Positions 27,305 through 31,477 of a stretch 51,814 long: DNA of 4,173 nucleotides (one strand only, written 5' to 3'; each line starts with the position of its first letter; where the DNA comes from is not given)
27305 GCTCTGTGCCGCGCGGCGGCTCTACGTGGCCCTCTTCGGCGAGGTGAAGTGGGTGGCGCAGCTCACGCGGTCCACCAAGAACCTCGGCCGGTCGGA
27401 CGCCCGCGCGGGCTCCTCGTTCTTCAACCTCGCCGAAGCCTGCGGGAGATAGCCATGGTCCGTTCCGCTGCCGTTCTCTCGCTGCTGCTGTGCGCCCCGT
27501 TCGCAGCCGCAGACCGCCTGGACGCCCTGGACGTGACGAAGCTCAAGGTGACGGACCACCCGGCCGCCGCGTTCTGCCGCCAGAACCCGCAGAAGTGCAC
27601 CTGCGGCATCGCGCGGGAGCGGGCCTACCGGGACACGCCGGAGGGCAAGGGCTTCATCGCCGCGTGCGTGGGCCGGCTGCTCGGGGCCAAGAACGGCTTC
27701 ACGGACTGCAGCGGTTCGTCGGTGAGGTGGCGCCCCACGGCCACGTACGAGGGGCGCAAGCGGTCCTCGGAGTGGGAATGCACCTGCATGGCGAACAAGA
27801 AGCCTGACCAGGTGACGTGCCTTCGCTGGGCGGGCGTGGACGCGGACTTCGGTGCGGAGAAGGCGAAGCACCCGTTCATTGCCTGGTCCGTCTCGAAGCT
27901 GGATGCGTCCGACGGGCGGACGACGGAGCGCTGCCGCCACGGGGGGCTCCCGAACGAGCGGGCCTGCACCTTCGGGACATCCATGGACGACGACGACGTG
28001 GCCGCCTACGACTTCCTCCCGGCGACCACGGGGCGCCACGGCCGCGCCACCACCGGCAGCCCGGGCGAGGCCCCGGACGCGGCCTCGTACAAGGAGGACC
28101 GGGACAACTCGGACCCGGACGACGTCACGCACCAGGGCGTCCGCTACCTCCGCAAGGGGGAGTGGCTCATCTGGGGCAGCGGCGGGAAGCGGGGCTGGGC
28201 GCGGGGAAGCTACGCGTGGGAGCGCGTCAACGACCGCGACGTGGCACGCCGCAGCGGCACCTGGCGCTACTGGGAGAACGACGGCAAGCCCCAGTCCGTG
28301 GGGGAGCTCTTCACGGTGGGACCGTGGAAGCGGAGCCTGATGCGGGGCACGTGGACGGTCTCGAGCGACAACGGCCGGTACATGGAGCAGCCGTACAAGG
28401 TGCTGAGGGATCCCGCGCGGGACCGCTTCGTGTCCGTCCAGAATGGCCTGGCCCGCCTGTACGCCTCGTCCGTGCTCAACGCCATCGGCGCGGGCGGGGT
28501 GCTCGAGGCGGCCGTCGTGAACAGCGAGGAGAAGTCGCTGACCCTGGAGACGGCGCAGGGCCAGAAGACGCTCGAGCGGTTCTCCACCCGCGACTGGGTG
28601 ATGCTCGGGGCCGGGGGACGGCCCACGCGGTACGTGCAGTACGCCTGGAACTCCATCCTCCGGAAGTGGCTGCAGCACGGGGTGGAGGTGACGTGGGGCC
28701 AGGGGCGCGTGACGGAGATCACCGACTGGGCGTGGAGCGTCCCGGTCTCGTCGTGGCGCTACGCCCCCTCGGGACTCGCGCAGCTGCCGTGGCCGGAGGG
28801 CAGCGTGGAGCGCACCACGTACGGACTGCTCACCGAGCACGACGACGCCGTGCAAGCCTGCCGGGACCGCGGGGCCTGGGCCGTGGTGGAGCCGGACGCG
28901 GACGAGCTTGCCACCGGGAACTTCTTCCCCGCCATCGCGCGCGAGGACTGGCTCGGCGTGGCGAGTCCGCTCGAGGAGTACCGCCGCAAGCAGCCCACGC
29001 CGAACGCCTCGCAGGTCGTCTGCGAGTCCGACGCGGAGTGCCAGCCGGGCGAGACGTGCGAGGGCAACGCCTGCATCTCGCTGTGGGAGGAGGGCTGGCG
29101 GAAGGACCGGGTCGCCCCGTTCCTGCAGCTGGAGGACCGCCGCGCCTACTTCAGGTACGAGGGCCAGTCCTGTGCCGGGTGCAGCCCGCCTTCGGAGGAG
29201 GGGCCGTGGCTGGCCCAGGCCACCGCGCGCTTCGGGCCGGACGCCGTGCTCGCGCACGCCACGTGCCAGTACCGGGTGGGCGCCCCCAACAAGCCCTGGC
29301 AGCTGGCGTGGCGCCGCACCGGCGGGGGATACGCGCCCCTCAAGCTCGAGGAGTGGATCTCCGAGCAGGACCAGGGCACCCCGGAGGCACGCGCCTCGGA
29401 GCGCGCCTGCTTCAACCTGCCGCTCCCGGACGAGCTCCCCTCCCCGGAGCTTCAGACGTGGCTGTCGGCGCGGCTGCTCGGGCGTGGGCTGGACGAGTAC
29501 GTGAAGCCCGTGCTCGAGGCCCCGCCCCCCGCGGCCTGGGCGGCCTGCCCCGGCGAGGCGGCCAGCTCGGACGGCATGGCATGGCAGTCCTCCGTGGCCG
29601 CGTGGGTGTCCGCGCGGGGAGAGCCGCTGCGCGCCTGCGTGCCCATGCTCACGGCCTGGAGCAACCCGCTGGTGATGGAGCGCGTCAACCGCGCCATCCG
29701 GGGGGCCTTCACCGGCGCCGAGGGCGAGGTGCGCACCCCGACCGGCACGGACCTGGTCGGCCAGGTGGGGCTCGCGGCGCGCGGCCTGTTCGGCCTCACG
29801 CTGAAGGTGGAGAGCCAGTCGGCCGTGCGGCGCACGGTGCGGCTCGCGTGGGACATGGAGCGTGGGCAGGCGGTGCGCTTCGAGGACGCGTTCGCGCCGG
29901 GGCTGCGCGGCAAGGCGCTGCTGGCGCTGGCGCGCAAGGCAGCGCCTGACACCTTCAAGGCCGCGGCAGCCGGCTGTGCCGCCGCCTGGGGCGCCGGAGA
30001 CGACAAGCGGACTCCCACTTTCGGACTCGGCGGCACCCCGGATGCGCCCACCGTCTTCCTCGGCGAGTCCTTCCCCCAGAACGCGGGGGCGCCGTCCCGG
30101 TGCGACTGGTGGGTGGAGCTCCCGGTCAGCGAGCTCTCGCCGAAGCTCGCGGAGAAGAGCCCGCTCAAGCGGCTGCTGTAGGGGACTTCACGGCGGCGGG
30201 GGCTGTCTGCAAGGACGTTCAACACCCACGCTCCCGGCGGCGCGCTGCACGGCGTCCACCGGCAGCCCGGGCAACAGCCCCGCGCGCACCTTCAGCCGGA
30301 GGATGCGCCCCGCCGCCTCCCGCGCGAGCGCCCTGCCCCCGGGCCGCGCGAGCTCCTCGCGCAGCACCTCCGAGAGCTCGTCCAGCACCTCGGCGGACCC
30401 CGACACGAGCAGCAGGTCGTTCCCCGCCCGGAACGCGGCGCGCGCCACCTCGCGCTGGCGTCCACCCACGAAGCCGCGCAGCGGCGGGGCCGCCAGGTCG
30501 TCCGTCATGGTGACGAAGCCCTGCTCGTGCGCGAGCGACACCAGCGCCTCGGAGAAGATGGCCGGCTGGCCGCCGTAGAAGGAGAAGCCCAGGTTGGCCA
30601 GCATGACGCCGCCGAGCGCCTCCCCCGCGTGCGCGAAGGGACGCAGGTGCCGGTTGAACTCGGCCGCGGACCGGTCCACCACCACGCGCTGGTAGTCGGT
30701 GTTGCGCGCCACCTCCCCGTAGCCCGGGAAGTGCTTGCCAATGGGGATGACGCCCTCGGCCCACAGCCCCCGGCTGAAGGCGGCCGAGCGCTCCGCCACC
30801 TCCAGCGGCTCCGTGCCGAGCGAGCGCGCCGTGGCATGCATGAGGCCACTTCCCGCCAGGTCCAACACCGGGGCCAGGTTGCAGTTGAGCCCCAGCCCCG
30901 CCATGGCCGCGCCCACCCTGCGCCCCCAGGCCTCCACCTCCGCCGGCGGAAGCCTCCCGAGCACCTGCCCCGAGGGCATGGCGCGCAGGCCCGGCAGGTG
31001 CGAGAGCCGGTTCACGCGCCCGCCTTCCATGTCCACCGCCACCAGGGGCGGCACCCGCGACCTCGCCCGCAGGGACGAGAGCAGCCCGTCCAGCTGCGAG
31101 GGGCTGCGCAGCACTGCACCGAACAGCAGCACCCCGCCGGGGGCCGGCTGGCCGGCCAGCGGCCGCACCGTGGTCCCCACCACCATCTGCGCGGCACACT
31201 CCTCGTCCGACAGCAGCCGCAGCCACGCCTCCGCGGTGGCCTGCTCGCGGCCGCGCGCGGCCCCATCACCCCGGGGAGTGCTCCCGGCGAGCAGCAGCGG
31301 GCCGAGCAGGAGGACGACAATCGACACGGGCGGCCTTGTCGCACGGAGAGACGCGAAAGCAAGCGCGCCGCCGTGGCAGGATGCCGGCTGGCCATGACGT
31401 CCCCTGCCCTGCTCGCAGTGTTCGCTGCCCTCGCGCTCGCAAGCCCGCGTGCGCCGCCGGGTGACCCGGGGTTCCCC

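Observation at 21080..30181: Tight five-gene cluster of only exported proteins and lipoproteins of unknown families, bracketed by two paralogues: best candidate for an undescribed envelope or extracellular system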

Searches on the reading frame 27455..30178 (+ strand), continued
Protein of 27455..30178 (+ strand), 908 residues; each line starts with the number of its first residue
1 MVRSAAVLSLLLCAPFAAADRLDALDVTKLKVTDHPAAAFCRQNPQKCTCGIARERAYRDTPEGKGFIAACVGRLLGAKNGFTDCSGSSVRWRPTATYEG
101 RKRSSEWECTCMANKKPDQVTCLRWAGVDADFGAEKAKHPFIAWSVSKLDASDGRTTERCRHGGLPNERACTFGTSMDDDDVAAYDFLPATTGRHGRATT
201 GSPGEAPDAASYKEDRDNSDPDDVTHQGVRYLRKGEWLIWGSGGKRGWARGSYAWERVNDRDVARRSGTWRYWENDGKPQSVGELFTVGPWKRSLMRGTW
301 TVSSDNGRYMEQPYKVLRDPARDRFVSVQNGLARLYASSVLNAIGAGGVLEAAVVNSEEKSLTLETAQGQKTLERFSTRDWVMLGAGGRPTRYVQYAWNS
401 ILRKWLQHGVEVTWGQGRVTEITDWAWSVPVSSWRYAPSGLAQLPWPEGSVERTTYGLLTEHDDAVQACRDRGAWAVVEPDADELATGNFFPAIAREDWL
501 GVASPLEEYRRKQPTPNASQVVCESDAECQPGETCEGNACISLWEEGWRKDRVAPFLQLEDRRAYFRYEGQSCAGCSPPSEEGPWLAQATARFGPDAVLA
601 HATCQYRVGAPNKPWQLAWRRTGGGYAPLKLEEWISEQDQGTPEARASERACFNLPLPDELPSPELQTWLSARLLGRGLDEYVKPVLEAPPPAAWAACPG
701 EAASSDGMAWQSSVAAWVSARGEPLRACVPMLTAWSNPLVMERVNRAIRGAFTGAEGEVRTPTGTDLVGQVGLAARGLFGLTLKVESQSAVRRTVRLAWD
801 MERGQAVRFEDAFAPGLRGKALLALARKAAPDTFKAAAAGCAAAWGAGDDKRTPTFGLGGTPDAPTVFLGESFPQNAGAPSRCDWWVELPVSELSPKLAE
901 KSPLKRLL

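Call 77: search_protein_families(library=pfam, proteins=[L009:1505-2185:+, L009:5192-5950:+, L009:5950-6516:+], max_evalue=1)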
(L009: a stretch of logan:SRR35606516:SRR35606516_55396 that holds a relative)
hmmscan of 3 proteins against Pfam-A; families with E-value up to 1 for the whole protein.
L009:1505-2185:+ (227 aa): 0 families

L009:5192-5950:+ (253 aa): 1 family
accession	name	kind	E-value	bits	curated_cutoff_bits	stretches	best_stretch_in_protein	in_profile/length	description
PF00111.32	Fer2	-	0.63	10.5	21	0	22-77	24-75/77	2Fe-2S iron-sulfur cluster binding domain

L009:5950-6516:+ (189 aa): 2 families
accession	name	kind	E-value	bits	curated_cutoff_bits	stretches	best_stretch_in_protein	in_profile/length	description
PF02810.21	SEC-C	-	0.044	14.1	20.4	1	181-189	1-9/19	SEC-C motif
PF03924.19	CHASE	-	0.088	13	25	1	15-71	74-131/189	CHASE domain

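Call 87: list_cluster_members(proteins=[P0009, P0008, P0006, P0004, P0005, P0012, P0010, P0007])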
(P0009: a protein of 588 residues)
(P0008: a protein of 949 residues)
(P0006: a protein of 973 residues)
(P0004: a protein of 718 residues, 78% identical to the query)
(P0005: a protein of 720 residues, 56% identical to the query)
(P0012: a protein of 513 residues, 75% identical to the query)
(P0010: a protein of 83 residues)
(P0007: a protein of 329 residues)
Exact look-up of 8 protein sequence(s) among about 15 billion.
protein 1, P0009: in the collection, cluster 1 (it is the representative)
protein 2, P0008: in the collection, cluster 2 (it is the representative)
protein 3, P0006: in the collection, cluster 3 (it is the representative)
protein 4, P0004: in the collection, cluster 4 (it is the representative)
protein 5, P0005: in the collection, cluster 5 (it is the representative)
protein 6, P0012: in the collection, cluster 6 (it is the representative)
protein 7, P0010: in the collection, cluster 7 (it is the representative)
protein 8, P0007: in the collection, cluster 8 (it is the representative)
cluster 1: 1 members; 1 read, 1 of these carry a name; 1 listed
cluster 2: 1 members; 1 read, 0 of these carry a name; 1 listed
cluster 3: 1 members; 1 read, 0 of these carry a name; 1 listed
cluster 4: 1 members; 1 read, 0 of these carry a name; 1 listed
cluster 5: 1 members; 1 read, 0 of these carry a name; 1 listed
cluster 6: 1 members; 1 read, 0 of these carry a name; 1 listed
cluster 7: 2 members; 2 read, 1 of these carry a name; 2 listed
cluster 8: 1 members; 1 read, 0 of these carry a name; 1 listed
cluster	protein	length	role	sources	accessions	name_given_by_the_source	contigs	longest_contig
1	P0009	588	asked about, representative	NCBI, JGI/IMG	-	Cys-rich repeat protein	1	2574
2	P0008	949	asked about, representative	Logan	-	-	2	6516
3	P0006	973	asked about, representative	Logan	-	-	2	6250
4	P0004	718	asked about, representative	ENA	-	-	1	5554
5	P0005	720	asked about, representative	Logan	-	-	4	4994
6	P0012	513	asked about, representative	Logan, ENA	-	-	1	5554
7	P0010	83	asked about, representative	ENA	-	-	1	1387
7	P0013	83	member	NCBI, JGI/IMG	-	hypothetical protein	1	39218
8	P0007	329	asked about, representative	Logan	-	-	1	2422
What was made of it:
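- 29021..29074 (+): g5 residues 523-540: four-cysteine knot (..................), like DUF7107 and the myxobacterial Cys-rich repeat. NCBI names P0009 'Cys-rich repeat protein' (call 87).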

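Call 88: find_encoding_contigs(protein=P0013, flank=10000)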
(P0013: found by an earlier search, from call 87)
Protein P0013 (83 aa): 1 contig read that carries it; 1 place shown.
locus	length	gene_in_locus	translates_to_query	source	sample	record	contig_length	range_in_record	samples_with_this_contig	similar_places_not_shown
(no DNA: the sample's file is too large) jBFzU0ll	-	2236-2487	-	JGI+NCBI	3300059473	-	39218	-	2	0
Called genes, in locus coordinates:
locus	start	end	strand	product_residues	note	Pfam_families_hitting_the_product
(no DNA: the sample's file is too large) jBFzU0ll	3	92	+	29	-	?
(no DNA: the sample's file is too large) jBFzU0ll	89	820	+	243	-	PF20260:PUA_4, PF04452:Methyltrans_RNA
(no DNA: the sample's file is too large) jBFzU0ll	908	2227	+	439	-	-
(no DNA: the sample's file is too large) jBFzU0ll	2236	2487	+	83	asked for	-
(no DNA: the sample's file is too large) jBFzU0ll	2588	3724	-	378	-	PF00933:Glyco_hydro_3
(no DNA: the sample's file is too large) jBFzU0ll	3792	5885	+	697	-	PF00246:Peptidase_M14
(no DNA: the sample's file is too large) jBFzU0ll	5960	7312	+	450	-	PF00324:AA_permease, PF13520:AA_permease_2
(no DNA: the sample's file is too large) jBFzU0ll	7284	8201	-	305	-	PF03781:FGE-sulfatase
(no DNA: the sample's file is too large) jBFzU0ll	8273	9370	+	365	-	-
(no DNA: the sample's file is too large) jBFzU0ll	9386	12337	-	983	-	PF09587:PGA_cap, PF08308:PEGA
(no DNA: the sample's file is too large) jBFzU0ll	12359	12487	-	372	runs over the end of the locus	PF05257:CHAP (weak)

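Call 89: find_encoding_contigs(protein=P0010, flank=10000)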
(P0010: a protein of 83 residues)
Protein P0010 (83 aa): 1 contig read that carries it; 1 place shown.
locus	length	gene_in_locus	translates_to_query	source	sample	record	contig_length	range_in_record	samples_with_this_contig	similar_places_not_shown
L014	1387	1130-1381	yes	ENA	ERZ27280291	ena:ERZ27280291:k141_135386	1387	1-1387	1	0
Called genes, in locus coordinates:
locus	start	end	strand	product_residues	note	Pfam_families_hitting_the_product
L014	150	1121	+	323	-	-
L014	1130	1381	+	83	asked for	-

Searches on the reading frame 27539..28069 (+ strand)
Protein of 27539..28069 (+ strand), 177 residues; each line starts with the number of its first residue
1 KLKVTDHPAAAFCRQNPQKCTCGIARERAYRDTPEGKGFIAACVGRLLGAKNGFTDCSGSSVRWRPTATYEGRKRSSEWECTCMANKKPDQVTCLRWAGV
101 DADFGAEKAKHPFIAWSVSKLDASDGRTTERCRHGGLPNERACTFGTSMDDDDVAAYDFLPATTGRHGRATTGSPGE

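Call 83: search_protein_families(library=pfam, proteins=[window:27539-28069:+], max_evalue=10)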
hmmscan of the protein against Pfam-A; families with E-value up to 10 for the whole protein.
seq(177 aa): 0 families

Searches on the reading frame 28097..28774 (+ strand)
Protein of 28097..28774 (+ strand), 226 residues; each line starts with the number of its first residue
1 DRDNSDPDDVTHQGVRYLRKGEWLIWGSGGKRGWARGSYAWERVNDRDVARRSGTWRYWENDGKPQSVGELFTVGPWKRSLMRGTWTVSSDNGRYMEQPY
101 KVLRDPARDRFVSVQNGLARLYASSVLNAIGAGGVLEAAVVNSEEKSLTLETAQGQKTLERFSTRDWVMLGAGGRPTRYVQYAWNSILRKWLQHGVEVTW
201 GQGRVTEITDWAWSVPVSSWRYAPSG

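Call 83: search_protein_families(library=pfam, proteins=[window:28097-28774:+], max_evalue=10)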
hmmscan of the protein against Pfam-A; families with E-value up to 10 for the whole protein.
seq(226 aa): 0 families

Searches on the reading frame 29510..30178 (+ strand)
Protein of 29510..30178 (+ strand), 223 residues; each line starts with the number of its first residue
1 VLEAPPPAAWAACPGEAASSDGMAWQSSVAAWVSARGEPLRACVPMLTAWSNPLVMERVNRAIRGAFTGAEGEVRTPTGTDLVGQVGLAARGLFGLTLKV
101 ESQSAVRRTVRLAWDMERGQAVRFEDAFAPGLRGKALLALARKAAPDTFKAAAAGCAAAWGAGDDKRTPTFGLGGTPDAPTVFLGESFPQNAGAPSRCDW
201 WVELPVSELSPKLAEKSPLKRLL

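Call 60: search_solved_structures(query=A6, max_evalue=10, show_alignments=3)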
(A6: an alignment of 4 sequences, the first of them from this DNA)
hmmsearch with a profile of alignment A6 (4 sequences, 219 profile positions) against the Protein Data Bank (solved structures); distinct sequences matched with E-value up to 10: 1.
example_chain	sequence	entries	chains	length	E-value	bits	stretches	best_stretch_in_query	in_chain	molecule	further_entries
4xhf_A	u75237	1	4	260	1.1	12.2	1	102-150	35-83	Na-translocating NADH-quinone reductase subunit C NqrC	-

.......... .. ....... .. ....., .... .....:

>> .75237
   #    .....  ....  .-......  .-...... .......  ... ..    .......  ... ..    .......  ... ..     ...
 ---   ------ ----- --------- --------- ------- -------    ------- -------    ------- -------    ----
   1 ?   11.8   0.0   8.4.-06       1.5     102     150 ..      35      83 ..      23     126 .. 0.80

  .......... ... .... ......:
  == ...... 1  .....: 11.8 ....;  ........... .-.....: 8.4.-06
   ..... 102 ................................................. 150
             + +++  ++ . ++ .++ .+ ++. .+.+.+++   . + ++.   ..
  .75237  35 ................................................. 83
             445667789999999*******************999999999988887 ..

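Call 61: search_protein_families(library=pfam, alignment_id=A6, max_evalue=10)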
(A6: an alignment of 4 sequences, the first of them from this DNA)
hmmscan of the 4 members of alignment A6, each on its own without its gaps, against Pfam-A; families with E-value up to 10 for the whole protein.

A. member 1, seq(223 aa): 0 families

B. families by the number of members that match (of 4 scanned): 1 family
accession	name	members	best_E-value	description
PF24886.1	DUF7740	1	0.012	Domain of unknown function (DUF7740)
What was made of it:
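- On RsiV-like DUF4163/DUF3298: There was no hit with the isolated extension, with its four-sequence alignment scanned member by member, or with its profile against PDB sequences (calls 60, 61).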

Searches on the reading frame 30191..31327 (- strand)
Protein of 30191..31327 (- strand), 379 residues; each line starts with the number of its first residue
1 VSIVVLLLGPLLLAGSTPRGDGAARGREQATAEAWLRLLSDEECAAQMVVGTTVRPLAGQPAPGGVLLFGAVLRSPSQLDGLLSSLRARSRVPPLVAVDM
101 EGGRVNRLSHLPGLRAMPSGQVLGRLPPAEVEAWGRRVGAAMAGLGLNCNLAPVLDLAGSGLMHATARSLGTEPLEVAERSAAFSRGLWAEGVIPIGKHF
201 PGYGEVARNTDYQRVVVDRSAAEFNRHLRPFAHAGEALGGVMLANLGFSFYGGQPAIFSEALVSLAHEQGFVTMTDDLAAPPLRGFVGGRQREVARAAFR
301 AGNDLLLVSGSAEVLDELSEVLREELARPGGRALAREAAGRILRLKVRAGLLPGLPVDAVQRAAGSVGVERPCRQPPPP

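Call 44: search_protein_families(library=pfam, proteins=[window:30191-31327:-], max_evalue=0.001)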
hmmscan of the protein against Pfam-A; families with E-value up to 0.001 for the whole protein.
window:30191-31327:- (379 aa): 1 family
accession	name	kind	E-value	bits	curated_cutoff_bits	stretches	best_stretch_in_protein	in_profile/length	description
PF00933.27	Glyco_hydro_3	-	1.1e-32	114.2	27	1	60-323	26-297/316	Glycosyl hydrolase family 3 N terminal domain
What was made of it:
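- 30188..31327 (-): Convergent GH3 (NagZ-like) gene. Conserved right flank of the variable locus. PF00933 E 1e-32 (call 44).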
